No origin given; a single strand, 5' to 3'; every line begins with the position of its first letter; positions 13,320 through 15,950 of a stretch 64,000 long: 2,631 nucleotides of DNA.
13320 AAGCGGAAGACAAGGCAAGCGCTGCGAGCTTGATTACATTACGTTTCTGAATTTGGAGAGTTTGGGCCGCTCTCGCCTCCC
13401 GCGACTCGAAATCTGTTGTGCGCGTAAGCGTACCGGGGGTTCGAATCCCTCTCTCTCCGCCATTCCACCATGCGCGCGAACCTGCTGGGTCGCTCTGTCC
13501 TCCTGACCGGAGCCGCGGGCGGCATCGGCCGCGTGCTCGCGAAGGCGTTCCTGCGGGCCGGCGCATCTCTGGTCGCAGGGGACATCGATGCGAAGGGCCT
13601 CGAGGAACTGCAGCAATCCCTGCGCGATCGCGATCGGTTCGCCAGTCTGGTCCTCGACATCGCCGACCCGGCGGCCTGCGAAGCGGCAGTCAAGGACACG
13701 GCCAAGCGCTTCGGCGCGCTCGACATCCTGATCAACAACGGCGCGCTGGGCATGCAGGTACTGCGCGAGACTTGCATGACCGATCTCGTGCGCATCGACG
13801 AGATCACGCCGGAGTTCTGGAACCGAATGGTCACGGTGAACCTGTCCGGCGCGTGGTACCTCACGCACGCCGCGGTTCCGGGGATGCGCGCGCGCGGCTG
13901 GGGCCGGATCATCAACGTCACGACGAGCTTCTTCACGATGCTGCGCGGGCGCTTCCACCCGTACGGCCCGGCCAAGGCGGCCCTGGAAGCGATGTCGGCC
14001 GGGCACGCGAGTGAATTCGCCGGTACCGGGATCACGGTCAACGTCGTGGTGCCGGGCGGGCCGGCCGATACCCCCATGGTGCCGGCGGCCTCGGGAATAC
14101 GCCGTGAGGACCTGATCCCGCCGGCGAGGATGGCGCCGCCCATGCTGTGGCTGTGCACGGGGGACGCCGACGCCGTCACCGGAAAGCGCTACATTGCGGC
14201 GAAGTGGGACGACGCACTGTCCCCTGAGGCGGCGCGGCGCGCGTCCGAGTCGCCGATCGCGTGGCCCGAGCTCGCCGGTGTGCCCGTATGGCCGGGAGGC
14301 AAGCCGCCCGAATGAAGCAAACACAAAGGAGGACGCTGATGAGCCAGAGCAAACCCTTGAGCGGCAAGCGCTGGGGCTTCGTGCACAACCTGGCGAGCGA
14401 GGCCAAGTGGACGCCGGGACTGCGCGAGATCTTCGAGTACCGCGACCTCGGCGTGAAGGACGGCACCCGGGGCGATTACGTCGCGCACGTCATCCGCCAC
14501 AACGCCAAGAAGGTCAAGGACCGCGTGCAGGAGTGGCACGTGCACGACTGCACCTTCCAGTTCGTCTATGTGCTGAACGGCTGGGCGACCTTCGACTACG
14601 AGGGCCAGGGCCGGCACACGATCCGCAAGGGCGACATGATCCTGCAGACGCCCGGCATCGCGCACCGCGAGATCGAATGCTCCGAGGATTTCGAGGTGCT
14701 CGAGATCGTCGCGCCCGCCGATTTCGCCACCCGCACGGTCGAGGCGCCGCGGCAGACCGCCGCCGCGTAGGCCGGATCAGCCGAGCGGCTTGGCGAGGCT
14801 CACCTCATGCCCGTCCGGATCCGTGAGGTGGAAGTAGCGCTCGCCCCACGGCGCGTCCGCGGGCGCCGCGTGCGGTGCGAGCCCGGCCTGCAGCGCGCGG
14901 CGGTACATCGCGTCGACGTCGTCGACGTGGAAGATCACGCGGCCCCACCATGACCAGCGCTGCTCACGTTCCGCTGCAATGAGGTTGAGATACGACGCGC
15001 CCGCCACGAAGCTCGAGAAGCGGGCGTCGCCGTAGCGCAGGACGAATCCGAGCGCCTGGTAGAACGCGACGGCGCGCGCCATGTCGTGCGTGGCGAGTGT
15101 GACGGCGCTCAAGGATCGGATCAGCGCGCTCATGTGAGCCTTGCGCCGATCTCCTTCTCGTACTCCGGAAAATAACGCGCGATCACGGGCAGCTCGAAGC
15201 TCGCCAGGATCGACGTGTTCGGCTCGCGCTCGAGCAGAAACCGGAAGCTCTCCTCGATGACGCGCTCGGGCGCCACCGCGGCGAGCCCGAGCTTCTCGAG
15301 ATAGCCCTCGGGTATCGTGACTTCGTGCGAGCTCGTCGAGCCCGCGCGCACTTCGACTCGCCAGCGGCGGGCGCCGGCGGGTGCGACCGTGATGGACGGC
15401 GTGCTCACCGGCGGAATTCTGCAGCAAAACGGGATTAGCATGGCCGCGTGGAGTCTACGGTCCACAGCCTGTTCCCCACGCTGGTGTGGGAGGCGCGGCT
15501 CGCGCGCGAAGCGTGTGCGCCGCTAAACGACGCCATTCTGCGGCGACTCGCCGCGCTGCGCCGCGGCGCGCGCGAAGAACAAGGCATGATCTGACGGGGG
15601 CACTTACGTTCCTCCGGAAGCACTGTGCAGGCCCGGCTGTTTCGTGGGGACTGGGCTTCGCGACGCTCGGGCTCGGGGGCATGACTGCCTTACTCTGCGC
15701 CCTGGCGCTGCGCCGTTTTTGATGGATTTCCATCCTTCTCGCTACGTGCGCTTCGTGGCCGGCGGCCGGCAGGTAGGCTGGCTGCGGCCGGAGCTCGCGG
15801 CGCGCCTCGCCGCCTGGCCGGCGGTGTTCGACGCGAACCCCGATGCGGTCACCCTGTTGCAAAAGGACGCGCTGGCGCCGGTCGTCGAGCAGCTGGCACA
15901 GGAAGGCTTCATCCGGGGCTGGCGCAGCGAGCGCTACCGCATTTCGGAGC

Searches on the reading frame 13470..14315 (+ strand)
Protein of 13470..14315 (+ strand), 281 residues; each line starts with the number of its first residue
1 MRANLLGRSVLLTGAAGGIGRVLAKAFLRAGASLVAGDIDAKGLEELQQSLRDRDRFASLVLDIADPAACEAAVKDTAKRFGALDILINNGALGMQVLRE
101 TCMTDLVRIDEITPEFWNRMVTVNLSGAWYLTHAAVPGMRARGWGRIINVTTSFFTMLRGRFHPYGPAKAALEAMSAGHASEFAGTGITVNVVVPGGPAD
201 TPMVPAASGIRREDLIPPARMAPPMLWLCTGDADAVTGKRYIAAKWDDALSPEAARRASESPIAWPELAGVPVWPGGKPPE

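Call 8: search_protein_families(library=pfam, proteins=[window:13470-14315:+])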
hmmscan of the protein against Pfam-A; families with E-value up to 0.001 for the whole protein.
window:13470-14315:+ (281 aa): 4 families
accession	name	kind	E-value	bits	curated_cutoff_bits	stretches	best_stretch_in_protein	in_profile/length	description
PF00106.31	adh_short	-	8.6e-40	136.7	26.6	1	10-204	3-187/195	short chain dehydrogenase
PF13561.12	adh_short_C2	-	2.8e-36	125.7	27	1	14-211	1-188/236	Enoyl-(Acyl carrier protein) reductase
PF08659.16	KR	-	2.5e-06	28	22.6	1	10-135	3-123/180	KR domain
PF01370.27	Epimerase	-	0.00095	19.1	20.9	0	10-77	1-63/240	NAD dependent epimerase/dehydratase family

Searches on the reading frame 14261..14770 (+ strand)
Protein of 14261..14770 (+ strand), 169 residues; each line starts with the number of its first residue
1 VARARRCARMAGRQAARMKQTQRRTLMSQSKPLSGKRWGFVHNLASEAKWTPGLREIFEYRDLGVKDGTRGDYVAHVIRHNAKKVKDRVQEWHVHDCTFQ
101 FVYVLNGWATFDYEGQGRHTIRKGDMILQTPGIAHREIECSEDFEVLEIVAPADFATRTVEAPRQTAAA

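Call 8: search_protein_families(library=pfam, proteins=[window:14261-14770:+])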
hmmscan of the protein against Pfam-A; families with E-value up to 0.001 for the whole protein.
window:14261-14770:+ (169 aa): 3 families
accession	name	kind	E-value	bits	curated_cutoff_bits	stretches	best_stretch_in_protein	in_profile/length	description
PF07883.17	Cupin_2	-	2.6e-07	30.7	27.2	1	89-149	10-69/70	Cupin domain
PF02311.25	AraC_binding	-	1.4e-06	28.5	21.1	1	80-136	7-60/135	AraC-like ligand binding domain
PF05899.18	Cupin_3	-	0.00046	20.3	23.5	0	91-133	18-60/74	EutQ-like cupin domain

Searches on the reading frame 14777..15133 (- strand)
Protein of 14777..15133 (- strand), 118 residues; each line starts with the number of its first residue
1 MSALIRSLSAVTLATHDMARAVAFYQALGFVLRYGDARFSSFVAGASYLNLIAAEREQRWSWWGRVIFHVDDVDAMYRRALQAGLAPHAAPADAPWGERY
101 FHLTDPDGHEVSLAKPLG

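Call 52: search_protein_families(library=ncbifam, proteins=[window:14777-15133:-])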
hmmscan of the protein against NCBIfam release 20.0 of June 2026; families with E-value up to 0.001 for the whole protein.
window:14777-15133:- (118 aa): 2 families
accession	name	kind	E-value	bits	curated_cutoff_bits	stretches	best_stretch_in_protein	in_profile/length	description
NF000005.4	ble_BLMT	exception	1.2e-05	25.6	210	1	12-108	6-109/117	BLMT family bleomycin binding protein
NF000483.1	BlmB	exception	2.2e-05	23.9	625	1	69-116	250-300/301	bleomycin family antibiotic N-acetyltransferase BlmB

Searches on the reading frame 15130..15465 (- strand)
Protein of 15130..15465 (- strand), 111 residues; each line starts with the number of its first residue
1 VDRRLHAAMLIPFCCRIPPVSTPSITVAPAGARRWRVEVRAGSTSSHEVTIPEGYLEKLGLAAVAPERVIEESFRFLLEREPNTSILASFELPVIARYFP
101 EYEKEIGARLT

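Call 8: search_protein_families(library=pfam, proteins=[window:15130-15465:-])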
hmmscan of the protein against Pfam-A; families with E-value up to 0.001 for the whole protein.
window:15130-15465:- (111 aa): 0 families

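Call 52: search_protein_families(library=ncbifam, proteins=[window:15130-15408:-])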
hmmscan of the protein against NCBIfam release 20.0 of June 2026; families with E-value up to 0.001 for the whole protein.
window:15130-15408:- (92 aa): 0 families

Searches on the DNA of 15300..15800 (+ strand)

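Call 68: search_dna_similar(query=window:15300-15800:+, collection=plasmids, mode=distant, max_rows=10)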
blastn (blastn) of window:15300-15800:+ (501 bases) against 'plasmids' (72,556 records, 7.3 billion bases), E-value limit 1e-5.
No match.
